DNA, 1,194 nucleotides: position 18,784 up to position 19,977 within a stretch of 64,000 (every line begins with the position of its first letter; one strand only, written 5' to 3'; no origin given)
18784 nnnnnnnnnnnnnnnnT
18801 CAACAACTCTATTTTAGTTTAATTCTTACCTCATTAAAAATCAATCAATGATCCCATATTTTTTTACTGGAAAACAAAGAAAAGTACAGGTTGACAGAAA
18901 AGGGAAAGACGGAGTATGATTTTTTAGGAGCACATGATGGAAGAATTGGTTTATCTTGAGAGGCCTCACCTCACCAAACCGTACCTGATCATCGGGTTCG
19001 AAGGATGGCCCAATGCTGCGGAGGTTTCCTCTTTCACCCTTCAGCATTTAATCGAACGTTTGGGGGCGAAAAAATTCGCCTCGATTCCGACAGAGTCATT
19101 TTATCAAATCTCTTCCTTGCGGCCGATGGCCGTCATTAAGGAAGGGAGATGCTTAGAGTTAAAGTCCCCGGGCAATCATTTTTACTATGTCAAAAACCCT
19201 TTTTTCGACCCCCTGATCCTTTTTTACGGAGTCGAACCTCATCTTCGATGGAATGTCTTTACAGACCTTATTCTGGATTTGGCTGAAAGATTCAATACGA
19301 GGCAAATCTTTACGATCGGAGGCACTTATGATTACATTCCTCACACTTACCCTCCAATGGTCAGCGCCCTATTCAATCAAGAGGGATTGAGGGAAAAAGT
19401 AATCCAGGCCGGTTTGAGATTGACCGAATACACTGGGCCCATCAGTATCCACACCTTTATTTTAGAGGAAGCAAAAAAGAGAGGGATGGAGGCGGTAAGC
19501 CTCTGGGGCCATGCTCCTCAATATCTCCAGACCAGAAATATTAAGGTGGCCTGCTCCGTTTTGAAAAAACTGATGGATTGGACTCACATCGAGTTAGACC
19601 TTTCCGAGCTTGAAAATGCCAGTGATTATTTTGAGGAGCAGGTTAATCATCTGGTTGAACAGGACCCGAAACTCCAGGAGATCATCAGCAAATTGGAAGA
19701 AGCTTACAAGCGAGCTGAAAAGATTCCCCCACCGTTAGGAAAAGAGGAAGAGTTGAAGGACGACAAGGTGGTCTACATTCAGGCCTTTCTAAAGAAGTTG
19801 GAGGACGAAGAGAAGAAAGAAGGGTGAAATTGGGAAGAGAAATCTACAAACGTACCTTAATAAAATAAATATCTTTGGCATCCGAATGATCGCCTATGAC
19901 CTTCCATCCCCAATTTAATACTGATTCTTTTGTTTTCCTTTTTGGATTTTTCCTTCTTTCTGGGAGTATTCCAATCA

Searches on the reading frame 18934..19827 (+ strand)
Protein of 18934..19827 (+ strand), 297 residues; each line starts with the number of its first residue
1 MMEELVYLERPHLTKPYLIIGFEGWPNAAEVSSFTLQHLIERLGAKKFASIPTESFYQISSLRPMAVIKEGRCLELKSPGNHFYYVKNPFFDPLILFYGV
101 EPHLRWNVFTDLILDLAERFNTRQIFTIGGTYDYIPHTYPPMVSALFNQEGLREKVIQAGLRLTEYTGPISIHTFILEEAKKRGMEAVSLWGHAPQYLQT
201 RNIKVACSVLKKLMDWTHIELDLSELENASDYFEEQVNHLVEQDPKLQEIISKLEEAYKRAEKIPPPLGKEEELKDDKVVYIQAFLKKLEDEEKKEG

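Call 6: search_protein_families(library=pfam, proteins=[window:18934-19827:+], max_evalue=0.01)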
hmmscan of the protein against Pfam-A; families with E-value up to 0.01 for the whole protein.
window:18934-19827:+ (297 aa): 1 family
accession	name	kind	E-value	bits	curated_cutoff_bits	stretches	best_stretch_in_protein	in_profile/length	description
PF09754.15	PAC2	-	1.2e-41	143.4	25.8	1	22-240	2-214/215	PAC2 family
